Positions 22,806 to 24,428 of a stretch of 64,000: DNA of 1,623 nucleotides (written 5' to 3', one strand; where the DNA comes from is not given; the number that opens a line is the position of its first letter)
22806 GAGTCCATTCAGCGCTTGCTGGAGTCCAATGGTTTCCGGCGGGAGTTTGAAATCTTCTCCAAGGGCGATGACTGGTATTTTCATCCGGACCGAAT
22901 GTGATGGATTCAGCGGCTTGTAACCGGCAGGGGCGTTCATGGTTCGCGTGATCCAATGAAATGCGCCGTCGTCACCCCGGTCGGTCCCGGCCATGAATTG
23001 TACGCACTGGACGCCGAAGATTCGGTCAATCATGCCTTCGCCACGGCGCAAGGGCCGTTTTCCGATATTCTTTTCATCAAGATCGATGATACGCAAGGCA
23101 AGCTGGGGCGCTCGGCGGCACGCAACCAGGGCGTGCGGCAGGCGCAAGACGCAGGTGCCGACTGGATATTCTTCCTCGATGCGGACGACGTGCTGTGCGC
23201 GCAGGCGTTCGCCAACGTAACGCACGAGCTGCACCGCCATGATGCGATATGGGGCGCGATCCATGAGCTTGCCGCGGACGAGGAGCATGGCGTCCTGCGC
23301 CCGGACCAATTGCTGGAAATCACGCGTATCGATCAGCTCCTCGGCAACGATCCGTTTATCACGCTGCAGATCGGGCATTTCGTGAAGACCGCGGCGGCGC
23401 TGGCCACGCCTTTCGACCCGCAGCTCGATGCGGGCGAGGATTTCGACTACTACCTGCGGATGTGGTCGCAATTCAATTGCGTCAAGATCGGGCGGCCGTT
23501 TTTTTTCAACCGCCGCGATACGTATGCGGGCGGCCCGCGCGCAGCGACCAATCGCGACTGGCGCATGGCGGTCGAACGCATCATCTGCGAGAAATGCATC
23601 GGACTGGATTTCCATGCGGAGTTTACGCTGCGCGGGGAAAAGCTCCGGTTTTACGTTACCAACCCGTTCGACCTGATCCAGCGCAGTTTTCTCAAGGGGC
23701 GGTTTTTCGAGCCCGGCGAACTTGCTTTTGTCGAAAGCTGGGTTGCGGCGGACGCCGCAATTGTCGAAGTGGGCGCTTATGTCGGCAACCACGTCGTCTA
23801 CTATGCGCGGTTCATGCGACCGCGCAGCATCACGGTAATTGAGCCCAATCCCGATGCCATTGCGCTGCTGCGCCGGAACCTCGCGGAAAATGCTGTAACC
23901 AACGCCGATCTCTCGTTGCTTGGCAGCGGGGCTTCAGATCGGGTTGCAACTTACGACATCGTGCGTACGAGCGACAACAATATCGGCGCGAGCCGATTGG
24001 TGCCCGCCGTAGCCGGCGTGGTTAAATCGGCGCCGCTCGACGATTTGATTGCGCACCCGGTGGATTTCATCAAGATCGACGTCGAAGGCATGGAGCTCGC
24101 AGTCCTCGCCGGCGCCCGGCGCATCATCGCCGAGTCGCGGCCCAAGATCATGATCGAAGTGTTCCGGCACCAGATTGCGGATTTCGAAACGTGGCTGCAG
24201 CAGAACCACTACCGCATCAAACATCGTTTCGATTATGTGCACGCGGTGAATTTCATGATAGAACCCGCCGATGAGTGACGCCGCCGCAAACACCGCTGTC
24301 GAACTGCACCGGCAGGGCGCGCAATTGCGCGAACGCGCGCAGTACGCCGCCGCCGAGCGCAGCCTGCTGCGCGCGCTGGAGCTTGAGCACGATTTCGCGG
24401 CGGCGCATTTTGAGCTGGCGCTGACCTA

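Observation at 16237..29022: Array of six paralogous TPR + GT9-like glycosyltransferases in one operon-like block next to three pilin genes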

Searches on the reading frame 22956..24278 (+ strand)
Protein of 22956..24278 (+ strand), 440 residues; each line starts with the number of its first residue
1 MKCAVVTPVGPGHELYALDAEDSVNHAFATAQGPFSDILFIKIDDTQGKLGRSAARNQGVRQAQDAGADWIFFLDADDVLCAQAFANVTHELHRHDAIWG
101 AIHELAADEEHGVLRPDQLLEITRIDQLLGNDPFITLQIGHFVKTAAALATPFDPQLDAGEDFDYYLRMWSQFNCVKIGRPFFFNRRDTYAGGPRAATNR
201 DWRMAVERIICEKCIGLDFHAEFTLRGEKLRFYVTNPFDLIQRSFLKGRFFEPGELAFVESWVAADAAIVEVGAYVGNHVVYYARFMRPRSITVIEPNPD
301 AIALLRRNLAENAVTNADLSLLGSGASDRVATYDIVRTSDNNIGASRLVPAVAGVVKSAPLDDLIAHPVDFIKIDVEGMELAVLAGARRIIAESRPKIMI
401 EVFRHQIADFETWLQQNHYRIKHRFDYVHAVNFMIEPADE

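Call 4: search_protein_families(library=pfam, proteins=[window:22956-24278:+], max_evalue=0.01)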
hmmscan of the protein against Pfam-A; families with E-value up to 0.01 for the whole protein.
window:22956-24278:+ (440 aa): 4 families
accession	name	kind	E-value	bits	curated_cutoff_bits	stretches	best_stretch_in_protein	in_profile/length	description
PF05050.19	Methyltransf_21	-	5.7e-19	69.3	22.7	1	271-421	1-173/173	Methyltransferase FkbM domain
PF00535.33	Glycos_transf_2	-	1.8e-06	28.4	23.3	1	40-104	55-117/168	Glycosyl transferase family 2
PF02475.24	TRM5-TYW2_MTfase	-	0.00038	20.9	28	1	259-316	30-87/164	TRM5/TYW2 methyltransferase domain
PF10111.15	Glyco_tranf_2_2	-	0.0038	17.2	27.3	0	47-88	64-102/276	Glycosyltransferase like family 2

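Call 5: search_protein_families(library=ncbifam, proteins=[window:22956-24278:+], max_evalue=0.01)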
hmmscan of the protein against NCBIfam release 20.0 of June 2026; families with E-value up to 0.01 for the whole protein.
window:22956-24278:+ (440 aa): 4 families
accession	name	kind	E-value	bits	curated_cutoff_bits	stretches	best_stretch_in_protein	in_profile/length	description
TIGR01444.1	fkbM_fam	subfamily_domain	8.5e-24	84.6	37.7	1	269-402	2-142/143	FkbM family methyltransferase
TIGR02469.1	CbiT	equivalog_domain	0.0018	18.5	78.3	1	265-319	19-73/124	precorrin-6Y C5,15-methyltransferase (decarboxylating) subunit CbiT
TIGR04283.1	glyco_like_mftF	equivalog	0.0061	16.2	182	0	49-115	57-119/221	TIGR04283 family arsenosugar biosynthesis glycosyltransferase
NF041875.1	EPS_EpsD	equivalog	0.0065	15.9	370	0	22-96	42-107/325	exopolysaccharide biosynthesis glycosyltransferase EpsD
